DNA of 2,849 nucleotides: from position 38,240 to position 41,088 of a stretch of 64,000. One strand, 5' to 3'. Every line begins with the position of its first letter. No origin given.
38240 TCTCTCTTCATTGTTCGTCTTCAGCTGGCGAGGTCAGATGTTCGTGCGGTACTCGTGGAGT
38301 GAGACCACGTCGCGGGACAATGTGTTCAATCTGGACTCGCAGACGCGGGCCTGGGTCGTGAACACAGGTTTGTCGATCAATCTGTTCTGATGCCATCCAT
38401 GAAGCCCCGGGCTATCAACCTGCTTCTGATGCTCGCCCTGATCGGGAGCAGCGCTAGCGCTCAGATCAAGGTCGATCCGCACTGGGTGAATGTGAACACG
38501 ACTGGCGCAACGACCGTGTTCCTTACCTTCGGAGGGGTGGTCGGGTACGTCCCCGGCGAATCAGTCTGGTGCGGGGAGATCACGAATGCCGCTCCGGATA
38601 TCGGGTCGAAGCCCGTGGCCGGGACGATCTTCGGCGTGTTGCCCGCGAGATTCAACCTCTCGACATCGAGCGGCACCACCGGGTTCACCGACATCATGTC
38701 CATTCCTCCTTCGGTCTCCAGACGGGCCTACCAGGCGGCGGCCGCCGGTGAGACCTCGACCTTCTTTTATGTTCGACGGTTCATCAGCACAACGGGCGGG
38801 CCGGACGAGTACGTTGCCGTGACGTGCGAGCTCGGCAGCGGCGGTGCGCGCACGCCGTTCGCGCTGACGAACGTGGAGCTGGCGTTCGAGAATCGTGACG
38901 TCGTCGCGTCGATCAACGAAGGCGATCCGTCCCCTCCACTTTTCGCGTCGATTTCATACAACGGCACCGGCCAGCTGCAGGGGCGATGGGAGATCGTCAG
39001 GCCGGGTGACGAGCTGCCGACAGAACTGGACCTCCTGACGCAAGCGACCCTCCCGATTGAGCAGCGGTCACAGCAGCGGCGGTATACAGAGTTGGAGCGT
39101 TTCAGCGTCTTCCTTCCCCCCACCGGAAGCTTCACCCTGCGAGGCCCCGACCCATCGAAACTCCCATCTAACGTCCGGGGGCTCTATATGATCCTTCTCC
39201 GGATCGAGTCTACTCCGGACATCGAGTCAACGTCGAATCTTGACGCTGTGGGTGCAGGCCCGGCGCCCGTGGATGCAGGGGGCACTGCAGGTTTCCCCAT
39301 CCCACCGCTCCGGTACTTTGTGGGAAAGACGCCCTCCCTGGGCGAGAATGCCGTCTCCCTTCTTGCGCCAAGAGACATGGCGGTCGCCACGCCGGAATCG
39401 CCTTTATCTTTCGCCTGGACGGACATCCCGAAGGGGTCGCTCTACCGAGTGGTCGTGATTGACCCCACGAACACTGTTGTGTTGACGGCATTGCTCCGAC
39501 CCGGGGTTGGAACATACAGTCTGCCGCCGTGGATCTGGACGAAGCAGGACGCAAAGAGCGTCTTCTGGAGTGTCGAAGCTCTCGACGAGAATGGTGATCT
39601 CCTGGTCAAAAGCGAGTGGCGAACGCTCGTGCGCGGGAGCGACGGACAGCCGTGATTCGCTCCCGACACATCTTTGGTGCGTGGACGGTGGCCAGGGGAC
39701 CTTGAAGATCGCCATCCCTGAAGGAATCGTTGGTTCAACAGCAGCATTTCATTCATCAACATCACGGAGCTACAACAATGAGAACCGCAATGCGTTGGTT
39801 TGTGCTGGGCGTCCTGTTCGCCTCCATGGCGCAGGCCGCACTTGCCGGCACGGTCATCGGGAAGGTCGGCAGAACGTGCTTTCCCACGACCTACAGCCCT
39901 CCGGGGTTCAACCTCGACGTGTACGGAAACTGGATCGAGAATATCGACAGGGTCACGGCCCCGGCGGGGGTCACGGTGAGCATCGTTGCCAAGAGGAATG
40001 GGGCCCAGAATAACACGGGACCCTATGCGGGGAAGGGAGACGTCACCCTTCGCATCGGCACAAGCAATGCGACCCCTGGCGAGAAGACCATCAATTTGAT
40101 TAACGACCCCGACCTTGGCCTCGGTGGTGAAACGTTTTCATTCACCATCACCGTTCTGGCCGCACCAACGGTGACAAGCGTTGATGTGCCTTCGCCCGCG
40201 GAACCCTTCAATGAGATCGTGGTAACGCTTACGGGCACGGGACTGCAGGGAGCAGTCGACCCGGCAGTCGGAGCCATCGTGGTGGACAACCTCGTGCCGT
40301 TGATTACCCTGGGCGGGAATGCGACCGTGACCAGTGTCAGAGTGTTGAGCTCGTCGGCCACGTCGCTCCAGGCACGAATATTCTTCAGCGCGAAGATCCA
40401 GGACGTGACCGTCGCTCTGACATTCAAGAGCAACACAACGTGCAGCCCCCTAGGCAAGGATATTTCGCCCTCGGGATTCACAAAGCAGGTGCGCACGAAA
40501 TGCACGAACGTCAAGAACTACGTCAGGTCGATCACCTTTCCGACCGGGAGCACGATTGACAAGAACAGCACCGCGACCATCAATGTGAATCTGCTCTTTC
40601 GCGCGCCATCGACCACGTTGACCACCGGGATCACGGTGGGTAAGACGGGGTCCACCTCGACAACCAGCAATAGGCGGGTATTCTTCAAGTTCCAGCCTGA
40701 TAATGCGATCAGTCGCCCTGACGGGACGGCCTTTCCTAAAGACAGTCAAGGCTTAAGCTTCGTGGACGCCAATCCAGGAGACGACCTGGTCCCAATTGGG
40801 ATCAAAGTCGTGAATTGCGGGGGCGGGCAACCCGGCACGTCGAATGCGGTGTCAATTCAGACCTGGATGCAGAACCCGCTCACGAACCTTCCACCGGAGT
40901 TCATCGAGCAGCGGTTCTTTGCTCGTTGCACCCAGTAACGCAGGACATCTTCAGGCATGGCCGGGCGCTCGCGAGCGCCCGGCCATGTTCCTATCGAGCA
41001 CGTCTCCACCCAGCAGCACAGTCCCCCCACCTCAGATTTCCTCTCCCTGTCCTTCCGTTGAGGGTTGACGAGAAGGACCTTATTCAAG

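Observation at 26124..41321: A 15-kb envelope/secretion block bracketed by two tRNA-Pro(GGG) copies; the upstream copy is degenerate, and both share a TTGAC-N12-GTCAA motif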

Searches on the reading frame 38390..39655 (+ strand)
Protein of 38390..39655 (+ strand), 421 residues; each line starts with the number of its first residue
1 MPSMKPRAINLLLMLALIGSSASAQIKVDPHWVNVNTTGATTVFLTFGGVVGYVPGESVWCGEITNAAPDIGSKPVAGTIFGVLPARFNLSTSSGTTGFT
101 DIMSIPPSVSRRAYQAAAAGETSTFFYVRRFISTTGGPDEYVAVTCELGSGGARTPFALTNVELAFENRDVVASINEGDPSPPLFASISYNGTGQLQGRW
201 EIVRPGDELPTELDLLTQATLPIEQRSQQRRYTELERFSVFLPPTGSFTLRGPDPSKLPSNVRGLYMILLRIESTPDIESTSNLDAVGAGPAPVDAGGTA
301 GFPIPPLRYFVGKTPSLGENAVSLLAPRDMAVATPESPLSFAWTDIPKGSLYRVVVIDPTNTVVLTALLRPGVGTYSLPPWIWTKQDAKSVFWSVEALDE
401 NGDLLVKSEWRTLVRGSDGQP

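Call 7: search_protein_families(library=pfam, proteins=[window:38390-39655:+])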
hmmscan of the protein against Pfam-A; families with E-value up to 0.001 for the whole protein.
window:38390-39655:+ (421 aa): 0 families

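Call 57: search_protein_families(library=ncbifam, proteins=[window:38390-39655:+], max_evalue=0.01)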
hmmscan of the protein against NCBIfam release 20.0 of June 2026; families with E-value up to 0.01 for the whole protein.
window:38390-39655:+ (421 aa): 0 families

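Call 89: list_cluster_members(proteins=[window:38390-39655:+, window:26728-29328:+, window:35455-36108:+, window:29335-32175:+, window:24757-25611:-, window:43011-44054:-])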
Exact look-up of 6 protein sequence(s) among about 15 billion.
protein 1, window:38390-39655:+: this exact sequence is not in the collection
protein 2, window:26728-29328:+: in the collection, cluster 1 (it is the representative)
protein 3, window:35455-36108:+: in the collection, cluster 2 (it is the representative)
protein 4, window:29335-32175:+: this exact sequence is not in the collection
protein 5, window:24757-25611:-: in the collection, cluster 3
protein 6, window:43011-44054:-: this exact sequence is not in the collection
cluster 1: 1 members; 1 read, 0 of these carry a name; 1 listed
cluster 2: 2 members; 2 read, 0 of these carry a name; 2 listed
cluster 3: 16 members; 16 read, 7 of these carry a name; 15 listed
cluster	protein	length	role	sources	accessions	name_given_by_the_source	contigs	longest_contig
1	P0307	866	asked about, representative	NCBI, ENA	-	-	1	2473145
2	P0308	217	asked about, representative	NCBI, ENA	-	-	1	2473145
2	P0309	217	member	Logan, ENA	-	-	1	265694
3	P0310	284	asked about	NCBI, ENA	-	-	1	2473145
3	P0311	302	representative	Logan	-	-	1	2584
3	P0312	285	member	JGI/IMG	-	hypothetical protein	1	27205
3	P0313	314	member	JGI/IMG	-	hypothetical protein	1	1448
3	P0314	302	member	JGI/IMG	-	hypothetical protein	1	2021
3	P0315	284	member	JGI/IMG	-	hypothetical protein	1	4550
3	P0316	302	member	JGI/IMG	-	hypothetical protein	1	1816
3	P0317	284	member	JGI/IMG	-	hypothetical protein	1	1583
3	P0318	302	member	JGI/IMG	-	hypothetical protein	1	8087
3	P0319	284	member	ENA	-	-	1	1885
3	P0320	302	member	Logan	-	-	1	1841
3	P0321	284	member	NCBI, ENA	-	-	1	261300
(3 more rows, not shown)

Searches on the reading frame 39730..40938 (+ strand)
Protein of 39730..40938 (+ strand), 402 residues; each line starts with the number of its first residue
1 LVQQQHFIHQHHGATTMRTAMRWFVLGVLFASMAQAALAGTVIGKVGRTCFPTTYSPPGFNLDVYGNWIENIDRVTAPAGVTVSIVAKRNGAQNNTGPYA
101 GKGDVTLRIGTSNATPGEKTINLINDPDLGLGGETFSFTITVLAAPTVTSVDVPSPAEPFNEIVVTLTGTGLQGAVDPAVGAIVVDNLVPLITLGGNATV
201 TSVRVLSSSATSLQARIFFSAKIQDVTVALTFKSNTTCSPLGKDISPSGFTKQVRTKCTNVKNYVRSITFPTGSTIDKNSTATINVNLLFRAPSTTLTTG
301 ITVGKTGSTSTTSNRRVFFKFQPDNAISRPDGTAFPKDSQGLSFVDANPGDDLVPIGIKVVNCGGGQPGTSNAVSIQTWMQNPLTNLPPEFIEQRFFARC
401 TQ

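Call 7: search_protein_families(library=pfam, proteins=[window:39730-40938:+])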
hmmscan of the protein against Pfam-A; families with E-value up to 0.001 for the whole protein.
window:39730-40938:+ (402 aa): 0 families

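Call 22: find_homologous_proteins(query=window:39730-40938:+, max_evalue=0.00001)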
Query window:39730-40938:+ (402 aa): 55 proteins with E <= 0.00001 among 8000 candidates.
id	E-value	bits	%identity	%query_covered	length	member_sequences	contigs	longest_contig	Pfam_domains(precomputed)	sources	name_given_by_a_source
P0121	3.9e-249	844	100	96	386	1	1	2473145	-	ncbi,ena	-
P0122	2.7e-213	726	85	96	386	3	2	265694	-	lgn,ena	-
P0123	1.9e-169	582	69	96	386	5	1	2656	-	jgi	-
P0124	2.0e-159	549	65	96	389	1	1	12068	-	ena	-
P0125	2.8e-158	545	67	96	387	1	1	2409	-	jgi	jgi:hypothetical protein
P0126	4.3e-156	538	66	96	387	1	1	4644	-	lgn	-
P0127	3.2e-148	512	64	96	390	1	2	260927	-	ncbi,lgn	-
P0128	2.7e-144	499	63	96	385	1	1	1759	-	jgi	jgi:hypothetical protein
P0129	1.1e-142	494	60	96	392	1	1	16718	-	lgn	-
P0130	4.7e-139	482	61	96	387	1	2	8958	-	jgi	jgi:hypothetical protein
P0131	7.5e-138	478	61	96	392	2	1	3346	-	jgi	-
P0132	1.0e-134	468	60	96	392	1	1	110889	-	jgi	jgi:hypothetical protein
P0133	4.2e-133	462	59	96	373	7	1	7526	-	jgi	-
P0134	9.9e-131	455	58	96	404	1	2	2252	-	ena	-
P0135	1.5e-127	444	57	96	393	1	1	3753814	-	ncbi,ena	-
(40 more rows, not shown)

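Call 23: find_encoding_contigs(protein=P0122, flank=10000, max_places=4)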
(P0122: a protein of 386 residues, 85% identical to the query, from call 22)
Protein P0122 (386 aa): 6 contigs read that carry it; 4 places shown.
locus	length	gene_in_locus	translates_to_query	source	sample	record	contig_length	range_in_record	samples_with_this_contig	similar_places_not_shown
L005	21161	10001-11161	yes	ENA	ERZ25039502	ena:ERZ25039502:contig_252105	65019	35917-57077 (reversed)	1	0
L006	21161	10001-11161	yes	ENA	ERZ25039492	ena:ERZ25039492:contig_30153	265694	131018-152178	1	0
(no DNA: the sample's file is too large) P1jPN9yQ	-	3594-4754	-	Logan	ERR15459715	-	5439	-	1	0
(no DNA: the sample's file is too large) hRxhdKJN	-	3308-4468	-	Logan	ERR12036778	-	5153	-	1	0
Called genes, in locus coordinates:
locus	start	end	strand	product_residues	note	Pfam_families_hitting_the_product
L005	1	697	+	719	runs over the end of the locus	PF13620:CarboxypepD_reg, PF13715:CarbopepD_reg_2, PF22904:NOMO1-like_2nd (weak), PF07715:Plug, PF00593:TonB_dep_Rec_b-barrel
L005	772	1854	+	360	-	PF18962:Por_Secre_tail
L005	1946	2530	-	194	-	-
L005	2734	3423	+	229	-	PF07494:Reg_prop (weak)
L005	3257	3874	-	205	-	-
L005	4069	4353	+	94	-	PF07494:Reg_prop (faint)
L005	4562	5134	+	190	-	PF07495:Y_Y_Y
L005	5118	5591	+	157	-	PF07730:HisKA_3 (faint)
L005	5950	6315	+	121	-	PF08281:Sigma70_r4_2 (weak), PF00196:GerE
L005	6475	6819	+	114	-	-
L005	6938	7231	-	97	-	-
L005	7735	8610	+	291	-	-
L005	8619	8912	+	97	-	-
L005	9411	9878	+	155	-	-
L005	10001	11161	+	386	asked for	-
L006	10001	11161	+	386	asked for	-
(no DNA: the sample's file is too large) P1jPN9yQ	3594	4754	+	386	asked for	-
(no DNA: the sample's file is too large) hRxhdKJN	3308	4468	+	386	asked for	-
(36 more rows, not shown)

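Call 24: find_encoding_contigs(protein=P0127, flank=10000, max_places=4)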
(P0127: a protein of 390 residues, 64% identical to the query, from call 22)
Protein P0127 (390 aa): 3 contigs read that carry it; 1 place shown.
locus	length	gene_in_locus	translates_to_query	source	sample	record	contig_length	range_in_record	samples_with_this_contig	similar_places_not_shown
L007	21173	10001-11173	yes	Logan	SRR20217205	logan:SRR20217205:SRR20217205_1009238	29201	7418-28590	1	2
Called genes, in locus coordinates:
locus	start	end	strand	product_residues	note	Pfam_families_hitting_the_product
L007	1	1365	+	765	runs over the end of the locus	PF00082:Peptidase_S8, PF18962:Por_Secre_tail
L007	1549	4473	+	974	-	PF07494:Reg_prop (faint), PF07495:Y_Y_Y, PF07730:HisKA_3, PF02518:HATPase_c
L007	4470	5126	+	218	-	PF00072:Response_reg, PF00196:GerE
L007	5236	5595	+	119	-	PF00072:Response_reg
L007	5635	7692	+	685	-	-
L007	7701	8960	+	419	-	-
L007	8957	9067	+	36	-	-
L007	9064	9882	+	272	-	-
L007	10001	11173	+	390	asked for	-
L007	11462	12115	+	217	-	PF01325:Fe_dep_repress, PF02742:Fe_dep_repr_C, PF04023:FeoA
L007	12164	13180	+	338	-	PF02742:Fe_dep_repr_C, PF04023:FeoA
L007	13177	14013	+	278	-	PF01926:MMR_HSR1, PF02421:FeoB_N, PF17910:FeoB_Cyto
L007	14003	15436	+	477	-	PF07670:Gate, PF07664:FeoB_C, PF07670:Gate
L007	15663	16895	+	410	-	PF06537:DHOR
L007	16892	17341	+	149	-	PF00355:Rieske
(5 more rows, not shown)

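Call 57: search_protein_families(library=ncbifam, proteins=[window:39730-40938:+], max_evalue=0.01)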
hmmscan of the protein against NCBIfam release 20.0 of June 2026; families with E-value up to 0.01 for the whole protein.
window:39730-40938:+ (402 aa): 0 families

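Call 79: predict_structure(alignment_id=A4)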
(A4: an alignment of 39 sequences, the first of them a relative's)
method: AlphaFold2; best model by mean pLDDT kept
length: 386 residues; sequences in the alignment: 39
mean_pLDDT: 87.8   pTM: 0.72
mean pLDDT of the five models: 87.8, 86.8, 86.7, 86.5, 85.7
residues with pLDDT >= 90: 245; 70-90: 107; 50-70: 17; < 50: 17
segments of 3 or more residues with pLDDT < 50: 19-21, 280-293
pLDDT, mean of each block of 10 residues (from residue 1): 78 62 78 94 90 90 95 91 91 96 93 76 95 95 94 96 93 77 94 97 93 96 92 94 87 94 95 79 41 62 93 92 91 91 89 92 89 89 91
secondary structure, 60 per line:
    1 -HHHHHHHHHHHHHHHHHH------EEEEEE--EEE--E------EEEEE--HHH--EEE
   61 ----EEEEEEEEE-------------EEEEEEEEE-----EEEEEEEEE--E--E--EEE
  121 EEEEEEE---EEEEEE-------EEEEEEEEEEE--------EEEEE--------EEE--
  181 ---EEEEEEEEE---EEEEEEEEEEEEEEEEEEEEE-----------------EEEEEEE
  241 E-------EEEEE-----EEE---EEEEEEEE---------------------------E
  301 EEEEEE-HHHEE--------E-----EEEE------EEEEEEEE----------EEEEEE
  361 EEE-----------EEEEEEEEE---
elements in order: H2-19 E26-31 E34-36 E46-50 E58-60 E65-73 E87-95 E101-109 E118-127 E131-136 E144-154 E163-167 E176-178 E184-192 E196-216 E234-241 E249-253 E259-261 E265-272 E300-306 E327-330 E337-344 E355-363 E375-383
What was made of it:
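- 39778..40938 (+): Secreted protein of 386 aa: a signal peptide followed by tandem Ig-like beta-sandwich domains. Model pLDDT is 87.8 (call 79).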

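Call 81: fold_search(model_id=the predicted structure, library=pdb)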
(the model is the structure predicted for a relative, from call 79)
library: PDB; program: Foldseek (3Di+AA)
matches with E <= 10: 1889; with E <= 0.001: 131
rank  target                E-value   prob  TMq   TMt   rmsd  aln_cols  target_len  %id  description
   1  9ijj_h                8.1e-08  1.00  0.24  0.09  17.9       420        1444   10  In situ structure of the central apparatus in mouse sperm axoneme. (released 2025-06-04)
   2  5lfr_A                1.2e-07  1.00  0.21  0.25  15.2       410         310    9  Crystal structure of glycosylated Myelin-associated glycoprotein (MAG) Ig1-3 (released 2016-12-14)
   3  7r5k_10               2.8e-07  1.00  0.24  0.08  15.9       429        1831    8  Human nuclear pore complex (constricted) (released 2022-06-22)
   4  5lfr_B                4.6e-07  1.00  0.22  0.25  15.7       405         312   10  Crystal structure of glycosylated Myelin-associated glycoprotein (MAG) Ig1-3 (released 2016-12-14)
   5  4e9l                  4.9e-07  1.00  0.27  0.32  13.4       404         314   13  FdeC, a Novel Broadly Conserved Escherichia coli Adhesin Eliciting Protection against Urinary Tract Infections (released 2012-04-25)
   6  5lfv_A                9.1e-07  1.00  0.21  0.25  15.2       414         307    9  Crystal structure of glycosylated Myelin-associated glycoprotein (MAG) Ig1-3 with soaked trisaccharide ligand (released 2016-12-14)
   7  5l56_A                1.4e-06  1.00  0.22  0.10  16.1       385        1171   10  Plexin A1 full extracellular region, domains 1 to 10, to 4 angstrom (released 2016-07-06)
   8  4ofy_D                1.8e-06  1.00  0.36  0.35  10.0       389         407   10  Crystal Structure of the Complex of SYG-1 D1-D2 and SYG-2 D1-D4 (released 2014-02-19)
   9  7s63_A                1.8e-06  1.00  0.20  0.08  22.8       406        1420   11  Native-form oocyte/egg Alpha-2-Macroglobulin (A2Moo) tetramer (released 2022-01-05)
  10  5lfv_B                2.2e-06  1.00  0.21  0.24  14.7       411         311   10  Crystal structure of glycosylated Myelin-associated glycoprotein (MAG) Ig1-3 with soaked trisaccharide ligand (released 2016-12-14)
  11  3hrz_A                3.8e-06  1.00  0.22  0.16  21.5       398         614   11  Cobra Venom Factor (CVF) in complex with human factor B (released 2009-07-07)
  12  9u61_C                4.0e-06  1.00  0.21  0.14  24.1       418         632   11  CP/MBL pathways C3 convertase C4b2a and C3 complex (released 2026-01-14)
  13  7q61_A                4.5e-06  1.00  0.21  0.09  21.4       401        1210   13  Structure of TEV conjugated A2ML1 (A2ML1-TC) (released 2022-04-20)
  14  8ayh_C                4.7e-06  1.00  0.25  0.17  23.9       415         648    9  Structure of Complement C5 in Complex with small molecule inhibitor and CVF (released 2022-12-21)
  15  7q60                  4.7e-06  1.00  0.22  0.09  20.7       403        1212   13  Structure of TEV cleaved A2ML1 (A2ML1-TE) (released 2022-04-20)
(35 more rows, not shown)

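Call 86: list_cluster_members(proteins=[P0121, P0176, P0122, P0001])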
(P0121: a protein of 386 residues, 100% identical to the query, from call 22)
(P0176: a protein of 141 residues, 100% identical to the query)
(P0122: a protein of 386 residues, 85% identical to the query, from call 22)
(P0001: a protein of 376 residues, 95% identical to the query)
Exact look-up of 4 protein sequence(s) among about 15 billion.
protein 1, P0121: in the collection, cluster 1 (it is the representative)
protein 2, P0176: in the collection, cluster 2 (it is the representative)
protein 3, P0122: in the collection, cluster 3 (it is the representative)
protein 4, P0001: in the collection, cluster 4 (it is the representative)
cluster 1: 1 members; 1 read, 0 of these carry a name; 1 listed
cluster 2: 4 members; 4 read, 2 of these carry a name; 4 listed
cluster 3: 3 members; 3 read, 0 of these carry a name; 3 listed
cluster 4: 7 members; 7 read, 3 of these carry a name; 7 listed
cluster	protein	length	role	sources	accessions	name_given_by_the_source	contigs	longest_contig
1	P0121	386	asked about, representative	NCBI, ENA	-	-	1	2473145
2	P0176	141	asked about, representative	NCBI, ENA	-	-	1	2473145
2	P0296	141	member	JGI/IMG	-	steroid delta-isomerase-like uncharacterized protein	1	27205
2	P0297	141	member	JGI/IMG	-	steroid delta-isomerase-like uncharacterized protein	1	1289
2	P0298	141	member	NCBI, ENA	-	-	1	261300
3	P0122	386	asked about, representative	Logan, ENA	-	-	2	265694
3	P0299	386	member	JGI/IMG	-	-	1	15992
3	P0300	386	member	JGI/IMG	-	-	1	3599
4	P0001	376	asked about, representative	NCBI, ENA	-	-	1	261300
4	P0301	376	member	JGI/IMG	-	uncharacterized lipoprotein YddW (UPF0748 family)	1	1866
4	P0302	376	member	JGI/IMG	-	uncharacterized lipoprotein YddW (UPF0748 family)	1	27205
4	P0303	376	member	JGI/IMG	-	uncharacterized lipoprotein YddW (UPF0748 family)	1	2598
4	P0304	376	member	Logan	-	-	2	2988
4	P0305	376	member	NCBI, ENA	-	-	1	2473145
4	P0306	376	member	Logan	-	-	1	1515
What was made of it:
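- The source is a metagenome-derived 2.47-Mb contig (calls 22, 86).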
